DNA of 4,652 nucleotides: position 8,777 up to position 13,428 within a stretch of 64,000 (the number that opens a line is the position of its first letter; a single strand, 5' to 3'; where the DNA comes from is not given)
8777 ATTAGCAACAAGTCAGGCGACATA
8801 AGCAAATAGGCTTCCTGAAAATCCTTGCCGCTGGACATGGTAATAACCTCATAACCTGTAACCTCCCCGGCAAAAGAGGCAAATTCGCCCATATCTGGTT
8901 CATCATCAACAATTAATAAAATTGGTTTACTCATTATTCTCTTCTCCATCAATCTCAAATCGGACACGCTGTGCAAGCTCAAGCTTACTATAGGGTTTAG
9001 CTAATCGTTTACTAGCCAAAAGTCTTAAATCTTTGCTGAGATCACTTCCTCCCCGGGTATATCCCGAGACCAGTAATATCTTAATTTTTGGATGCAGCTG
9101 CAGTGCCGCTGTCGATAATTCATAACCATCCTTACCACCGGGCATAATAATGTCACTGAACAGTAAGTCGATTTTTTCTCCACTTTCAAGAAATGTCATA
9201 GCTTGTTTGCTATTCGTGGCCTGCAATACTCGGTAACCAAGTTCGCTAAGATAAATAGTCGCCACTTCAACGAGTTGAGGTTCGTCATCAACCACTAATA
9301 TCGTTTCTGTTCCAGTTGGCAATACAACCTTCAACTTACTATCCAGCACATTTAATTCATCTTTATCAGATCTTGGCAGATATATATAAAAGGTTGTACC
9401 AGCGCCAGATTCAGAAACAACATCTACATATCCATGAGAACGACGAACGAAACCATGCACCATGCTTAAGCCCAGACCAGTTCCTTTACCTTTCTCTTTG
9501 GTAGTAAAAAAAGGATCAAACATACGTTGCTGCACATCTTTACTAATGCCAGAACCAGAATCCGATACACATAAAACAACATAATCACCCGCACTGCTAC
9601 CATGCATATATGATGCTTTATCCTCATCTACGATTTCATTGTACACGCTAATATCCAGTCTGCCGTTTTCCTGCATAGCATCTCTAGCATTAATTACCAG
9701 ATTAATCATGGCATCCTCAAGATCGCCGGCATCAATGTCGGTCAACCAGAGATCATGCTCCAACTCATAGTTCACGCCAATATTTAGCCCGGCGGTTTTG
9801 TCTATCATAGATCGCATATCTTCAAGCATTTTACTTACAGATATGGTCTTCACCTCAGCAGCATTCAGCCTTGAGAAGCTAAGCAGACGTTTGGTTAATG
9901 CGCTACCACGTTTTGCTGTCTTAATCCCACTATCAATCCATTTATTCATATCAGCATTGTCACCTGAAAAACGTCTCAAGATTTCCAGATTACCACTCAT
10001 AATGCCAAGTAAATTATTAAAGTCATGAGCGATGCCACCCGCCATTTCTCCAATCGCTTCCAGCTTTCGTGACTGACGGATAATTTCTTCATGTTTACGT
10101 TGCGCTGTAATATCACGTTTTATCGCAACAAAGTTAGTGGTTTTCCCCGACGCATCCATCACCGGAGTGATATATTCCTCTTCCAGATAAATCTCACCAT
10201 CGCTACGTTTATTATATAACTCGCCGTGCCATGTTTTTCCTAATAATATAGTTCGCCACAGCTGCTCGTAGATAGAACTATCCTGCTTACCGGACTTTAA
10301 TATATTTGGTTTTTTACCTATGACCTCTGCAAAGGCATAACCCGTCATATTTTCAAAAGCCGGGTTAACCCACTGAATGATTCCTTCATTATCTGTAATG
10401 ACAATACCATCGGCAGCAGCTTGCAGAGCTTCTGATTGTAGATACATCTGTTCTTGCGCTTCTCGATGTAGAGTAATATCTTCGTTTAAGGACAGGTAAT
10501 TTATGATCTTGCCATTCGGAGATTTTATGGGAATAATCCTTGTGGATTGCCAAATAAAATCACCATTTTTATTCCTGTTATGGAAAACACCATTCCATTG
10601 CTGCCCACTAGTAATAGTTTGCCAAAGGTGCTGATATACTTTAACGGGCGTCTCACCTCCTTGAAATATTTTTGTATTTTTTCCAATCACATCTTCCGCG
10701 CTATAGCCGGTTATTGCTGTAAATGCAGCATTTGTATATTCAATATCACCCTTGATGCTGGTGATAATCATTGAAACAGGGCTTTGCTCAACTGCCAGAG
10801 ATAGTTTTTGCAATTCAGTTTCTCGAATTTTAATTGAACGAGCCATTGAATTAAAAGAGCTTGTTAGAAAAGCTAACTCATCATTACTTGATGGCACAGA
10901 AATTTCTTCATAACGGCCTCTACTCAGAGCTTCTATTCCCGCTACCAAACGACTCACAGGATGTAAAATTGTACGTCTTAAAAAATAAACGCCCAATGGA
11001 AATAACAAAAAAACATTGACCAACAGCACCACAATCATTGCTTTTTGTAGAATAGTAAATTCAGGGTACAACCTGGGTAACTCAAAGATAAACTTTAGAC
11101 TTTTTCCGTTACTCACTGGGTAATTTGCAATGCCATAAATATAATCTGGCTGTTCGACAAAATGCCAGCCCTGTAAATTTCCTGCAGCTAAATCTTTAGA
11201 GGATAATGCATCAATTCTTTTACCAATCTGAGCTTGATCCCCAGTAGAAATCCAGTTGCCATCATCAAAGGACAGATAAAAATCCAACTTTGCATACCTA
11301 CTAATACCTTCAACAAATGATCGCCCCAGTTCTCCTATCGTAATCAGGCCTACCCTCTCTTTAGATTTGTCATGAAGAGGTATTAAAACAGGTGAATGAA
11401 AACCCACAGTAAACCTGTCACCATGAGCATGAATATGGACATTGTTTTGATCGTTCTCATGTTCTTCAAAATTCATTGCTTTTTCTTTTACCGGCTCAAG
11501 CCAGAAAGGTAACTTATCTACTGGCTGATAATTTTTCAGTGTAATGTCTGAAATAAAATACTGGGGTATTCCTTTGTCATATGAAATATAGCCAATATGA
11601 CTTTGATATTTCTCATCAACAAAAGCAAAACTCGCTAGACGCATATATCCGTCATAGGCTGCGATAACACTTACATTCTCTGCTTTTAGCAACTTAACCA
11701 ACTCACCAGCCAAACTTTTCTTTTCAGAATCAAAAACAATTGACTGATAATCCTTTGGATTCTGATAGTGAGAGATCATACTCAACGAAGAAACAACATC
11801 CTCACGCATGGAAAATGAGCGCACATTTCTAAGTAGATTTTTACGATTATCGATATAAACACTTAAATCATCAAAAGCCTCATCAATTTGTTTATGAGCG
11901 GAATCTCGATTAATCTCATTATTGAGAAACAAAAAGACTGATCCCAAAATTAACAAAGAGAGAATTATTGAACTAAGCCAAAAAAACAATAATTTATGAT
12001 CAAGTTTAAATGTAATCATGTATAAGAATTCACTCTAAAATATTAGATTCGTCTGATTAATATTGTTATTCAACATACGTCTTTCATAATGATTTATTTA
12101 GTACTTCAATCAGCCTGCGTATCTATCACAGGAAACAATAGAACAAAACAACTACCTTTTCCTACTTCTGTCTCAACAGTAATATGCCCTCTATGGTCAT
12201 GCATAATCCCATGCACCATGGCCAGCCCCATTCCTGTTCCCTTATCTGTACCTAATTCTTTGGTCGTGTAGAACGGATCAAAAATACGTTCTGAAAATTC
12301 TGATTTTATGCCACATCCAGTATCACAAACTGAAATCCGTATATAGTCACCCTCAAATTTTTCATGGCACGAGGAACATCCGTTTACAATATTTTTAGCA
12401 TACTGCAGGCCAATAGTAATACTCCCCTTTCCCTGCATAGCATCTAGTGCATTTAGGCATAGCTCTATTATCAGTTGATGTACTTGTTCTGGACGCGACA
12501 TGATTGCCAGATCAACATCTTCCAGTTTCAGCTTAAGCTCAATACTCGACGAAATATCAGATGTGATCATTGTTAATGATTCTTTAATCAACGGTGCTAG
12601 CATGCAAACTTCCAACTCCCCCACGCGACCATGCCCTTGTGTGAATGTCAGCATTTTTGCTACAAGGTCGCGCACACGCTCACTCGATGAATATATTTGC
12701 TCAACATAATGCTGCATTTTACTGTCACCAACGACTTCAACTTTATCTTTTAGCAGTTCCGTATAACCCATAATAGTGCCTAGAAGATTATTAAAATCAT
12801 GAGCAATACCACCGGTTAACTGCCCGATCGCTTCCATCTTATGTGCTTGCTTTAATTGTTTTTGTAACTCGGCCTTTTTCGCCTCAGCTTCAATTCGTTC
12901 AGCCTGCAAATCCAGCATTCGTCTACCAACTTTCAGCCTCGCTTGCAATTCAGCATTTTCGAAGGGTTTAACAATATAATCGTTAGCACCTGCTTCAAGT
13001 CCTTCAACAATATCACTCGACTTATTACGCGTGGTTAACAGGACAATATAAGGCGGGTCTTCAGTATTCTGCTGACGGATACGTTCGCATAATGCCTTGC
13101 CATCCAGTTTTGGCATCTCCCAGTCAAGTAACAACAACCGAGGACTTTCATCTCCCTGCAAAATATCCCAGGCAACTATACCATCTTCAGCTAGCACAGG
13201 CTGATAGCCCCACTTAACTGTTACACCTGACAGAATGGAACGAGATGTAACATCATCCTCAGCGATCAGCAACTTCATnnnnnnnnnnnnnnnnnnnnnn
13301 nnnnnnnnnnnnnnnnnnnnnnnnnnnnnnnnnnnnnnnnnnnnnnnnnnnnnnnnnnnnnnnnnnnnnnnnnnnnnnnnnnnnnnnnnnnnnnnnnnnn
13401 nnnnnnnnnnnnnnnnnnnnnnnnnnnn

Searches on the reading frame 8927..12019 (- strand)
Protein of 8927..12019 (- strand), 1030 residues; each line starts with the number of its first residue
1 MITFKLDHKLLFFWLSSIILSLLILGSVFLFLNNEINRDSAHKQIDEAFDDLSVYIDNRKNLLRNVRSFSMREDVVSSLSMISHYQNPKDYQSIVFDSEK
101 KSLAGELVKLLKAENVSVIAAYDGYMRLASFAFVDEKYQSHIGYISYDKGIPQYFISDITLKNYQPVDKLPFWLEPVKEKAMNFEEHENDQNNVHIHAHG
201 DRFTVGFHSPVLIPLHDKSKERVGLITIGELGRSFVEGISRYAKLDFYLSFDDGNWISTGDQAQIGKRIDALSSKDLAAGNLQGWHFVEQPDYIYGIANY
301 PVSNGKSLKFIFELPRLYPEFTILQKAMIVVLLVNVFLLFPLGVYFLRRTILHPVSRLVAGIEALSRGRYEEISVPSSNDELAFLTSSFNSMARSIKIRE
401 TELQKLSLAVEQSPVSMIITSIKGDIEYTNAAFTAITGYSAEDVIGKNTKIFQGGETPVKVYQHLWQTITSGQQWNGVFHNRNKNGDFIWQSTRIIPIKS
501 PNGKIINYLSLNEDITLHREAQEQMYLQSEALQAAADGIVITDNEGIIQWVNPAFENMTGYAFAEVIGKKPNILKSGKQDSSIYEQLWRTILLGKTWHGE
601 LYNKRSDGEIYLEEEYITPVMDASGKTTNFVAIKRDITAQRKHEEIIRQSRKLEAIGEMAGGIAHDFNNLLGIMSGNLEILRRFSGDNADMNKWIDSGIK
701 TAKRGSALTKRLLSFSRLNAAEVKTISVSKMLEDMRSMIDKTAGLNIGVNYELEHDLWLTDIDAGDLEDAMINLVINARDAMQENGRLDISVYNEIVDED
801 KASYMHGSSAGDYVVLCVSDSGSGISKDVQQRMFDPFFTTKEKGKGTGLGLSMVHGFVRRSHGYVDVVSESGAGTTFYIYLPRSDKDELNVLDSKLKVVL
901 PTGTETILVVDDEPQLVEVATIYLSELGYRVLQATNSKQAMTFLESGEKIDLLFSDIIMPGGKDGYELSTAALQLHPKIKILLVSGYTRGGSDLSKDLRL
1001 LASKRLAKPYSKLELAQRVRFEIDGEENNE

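Call 6: search_protein_families(library=pfam, proteins=[window:8927-12019:-], max_evalue=0.01)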
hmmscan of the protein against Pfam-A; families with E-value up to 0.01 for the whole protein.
window:8927-12019:- (1030 aa): 12 families
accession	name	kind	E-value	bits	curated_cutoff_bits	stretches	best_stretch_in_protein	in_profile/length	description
PF13426.13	PAS_9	-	9.4e-33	113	27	2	537-639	2-103/103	PAS domain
PF00989.32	PAS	-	1.3e-32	112.6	22.6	2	530-637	5-113/113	PAS fold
PF08448.16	PAS_4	-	2.5e-21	76.4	23.1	2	534-641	3-109/110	PAS fold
PF08447.18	PAS_3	-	1.6e-20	73.6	25.6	2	428-510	3-87/89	PAS fold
PF02518.31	HATPase_c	-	2.3e-20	73.5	26.4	1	763-883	2-109/111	Histidine kinase-, DNA gyrase B-, and HSP90-like ATPase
PF00072.30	Response_reg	-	5.2e-15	56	30.2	1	907-1020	1-111/111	Response regulator receiver domain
PF13188.13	PAS_8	-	1.7e-12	47.2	21.8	2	531-566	6-38/65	PAS domain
PF00672.30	HAMP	-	2.7e-09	37.7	25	1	346-396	1-51/53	HAMP domain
PF00512.31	HisKA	-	9.5e-08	32.4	26.9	1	657-720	3-65/66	His Kinase A (phospho-acceptor) domain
PF21370.4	PAS_GdpP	-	0.00045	21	27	0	529-570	6-45/90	Cyclic-di-AMP phosphodiesterase GdpP-like, PAS domain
PF24990.1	PAS_13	-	0.0023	18.7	27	0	418-452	4-38/143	ERT1/acuK family PAS domain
PF13581.12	HATPase_c_2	-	0.0025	18.3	27.4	0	770-861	39-112/127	Histidine kinase-like ATPase domain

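Call 7: search_protein_families(library=ncbifam, proteins=[window:8927-12019:-], max_evalue=0.01)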
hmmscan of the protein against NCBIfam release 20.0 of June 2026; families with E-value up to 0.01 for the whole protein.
window:8927-12019:- (1030 aa): 129 families (the best 25 are shown)
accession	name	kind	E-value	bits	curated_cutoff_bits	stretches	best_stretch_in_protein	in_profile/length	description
NF010076.0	PRK13557.1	subfamily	2.9e-144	481.5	631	2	548-1027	55-537/540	histidine kinase famiy protein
NF046020.1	HisKinCckABruc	equivalog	1.1e-96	324.6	1000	2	616-1020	438-864/868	cell cycle histidine kinase CckA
NF046026.1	HisKinCckACaul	equivalog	2.8e-72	243.9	1000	1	628-1022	274-675/678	cell cycle histidine kinase CckA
NF010411.0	PRK13837.1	equivalog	1.9e-70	237.9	647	1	628-1025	422-814/828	two-component system VirA-like sensor kinase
NF008468.0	PRK11360.1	equivalog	5.1e-67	226.6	646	2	531-888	273-613/616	two-component system sensor histidine kinase AtoS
TIGR02938.1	nifL_nitrog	equivalog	7.5e-67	225.9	242.45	3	532-653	10-131/494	nitrogen fixation negative regulator NifL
NF052574.1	HisKinEspCMyxo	equivalog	1.1e-61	209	1200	2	519-980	277-739/785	serine histidine kinase EspC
NF052573.1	HisKinEspAMyxo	equivalog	2.6e-58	197.7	1400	2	514-969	242-695/755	serine histidine kinase EspA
NF045675.1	PhdiestaseDibA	equivalog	2.1e-51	175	980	2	519-648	71-200/623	phosphodiesterase DibA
TIGR00229.1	sensory_box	domain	3.8e-42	143.4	22.9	2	531-645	10-124/126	PAS domain S-box protein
NF041777.1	sens_FixL_Rhizob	equivalog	1.4e-36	126.2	850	1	463-885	56-483/485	sensor protein FixL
NF047466.1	hybrid_RR_LvrB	exception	1.3e-35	123.3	500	1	642-883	138-376/377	hybrid histidine kinase/response regulator LvrB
NF046044.1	PnpS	equivalog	1.6e-34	119.6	400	2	519-882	48-390/390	two-component system histidine kinase PnpS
NF052652.1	YtvA_fam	equivalog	1.2e-33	116.7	250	2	409-528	5-127/243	YtvA family blue-light photoreceptor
NF038348.1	T2SS_HK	subfamily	3e-31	108.5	450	2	690-882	396-572/574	histidine kinase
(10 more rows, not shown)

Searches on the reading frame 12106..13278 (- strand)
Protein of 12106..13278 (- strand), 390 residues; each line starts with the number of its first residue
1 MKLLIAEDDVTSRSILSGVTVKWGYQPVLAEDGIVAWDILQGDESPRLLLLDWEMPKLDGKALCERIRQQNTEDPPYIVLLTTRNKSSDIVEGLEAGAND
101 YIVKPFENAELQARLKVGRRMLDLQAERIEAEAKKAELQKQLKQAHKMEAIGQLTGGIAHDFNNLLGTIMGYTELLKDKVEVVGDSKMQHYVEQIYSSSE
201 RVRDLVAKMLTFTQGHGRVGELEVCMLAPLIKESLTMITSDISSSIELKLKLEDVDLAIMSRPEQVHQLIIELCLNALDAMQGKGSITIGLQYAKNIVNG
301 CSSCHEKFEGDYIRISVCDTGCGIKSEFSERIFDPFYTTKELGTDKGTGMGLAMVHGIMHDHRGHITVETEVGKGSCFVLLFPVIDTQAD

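Call 6: search_protein_families(library=pfam, proteins=[window:12106-13278:-], max_evalue=0.01)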
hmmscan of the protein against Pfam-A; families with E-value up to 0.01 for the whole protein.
window:12106-13278:- (390 aa): 3 families
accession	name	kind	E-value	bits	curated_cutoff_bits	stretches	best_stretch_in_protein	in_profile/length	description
PF02518.31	HATPase_c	-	7.7e-22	78.3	26.4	1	263-384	3-109/111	Histidine kinase-, DNA gyrase B-, and HSP90-like ATPase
PF00072.30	Response_reg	-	8.5e-22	77.9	30.2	1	4-115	2-110/111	Response regulator receiver domain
PF00512.31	HisKA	-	1.2e-11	44.9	26.9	1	152-214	3-62/66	His Kinase A (phospho-acceptor) domain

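Call 7: search_protein_families(library=ncbifam, proteins=[window:12106-13278:-], max_evalue=0.01)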
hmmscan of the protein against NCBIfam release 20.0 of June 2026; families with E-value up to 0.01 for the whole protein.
window:12106-13278:- (390 aa): 151 families (the best 25 are shown)
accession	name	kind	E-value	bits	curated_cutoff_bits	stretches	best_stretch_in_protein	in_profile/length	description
NF010411.0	PRK13837.1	equivalog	1.2e-66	225.3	647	1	70-387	371-678/828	two-component system VirA-like sensor kinase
NF010076.0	PRK13557.1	subfamily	9e-58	196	631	2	137-388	149-398/540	histidine kinase famiy protein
NF046020.1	HisKinCckABruc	equivalog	8.4e-53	179.4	1000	1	135-383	464-706/868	cell cycle histidine kinase CckA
NF046026.1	HisKinCckACaul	equivalog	2.1e-49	168.3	1000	2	115-388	267-536/678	cell cycle histidine kinase CckA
NF008468.0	PRK11360.1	equivalog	1.3e-45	156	646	1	134-386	379-610/616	two-component system sensor histidine kinase AtoS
NF047466.1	hybrid_RR_LvrB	exception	3.4e-45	154.8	500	1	43-384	47-376/377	hybrid histidine kinase/response regulator LvrB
NF007688.0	PRK10364.1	equivalog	6.4e-40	137.3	479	1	134-389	223-456/460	two-component system sensor histidine kinase ZraS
TIGR02956.1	TMAO_torS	equivalog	2.3e-32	112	676.5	2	126-387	440-685/967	TMAO reductase system sensor histidine kinase/response regulator TorS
NF038297.2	hybrid_HK_HrmK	equivalog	1.7e-30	106.2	725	2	138-387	224-460/607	hybrid histidine kinase/response regulator HrmK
NF046044.1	PnpS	equivalog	3.1e-30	105.5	400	1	158-383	177-390/390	two-component system histidine kinase PnpS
NF038348.1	T2SS_HK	subfamily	4.2e-30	104.7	450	2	192-384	401-573/574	histidine kinase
NF052574.1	HisKinEspCMyxo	equivalog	4.3e-29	101.2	1200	1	135-388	401-641/785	serine histidine kinase EspC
NF052573.1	HisKinEspAMyxo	equivalog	3.8e-28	98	1400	1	134-386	367-613/755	serine histidine kinase EspA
NF041947.1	LuxQ_Vibrio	equivalog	3.1e-27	94.8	1200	2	131-387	454-699/843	quorum-sensing autoinducer 2 sensor kinase/phosphatase LuxQ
NF041734.1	resp_reg_RppA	equivalog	1.9e-25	89.5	250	1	1-148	1-148/229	two-component system response regulator RppA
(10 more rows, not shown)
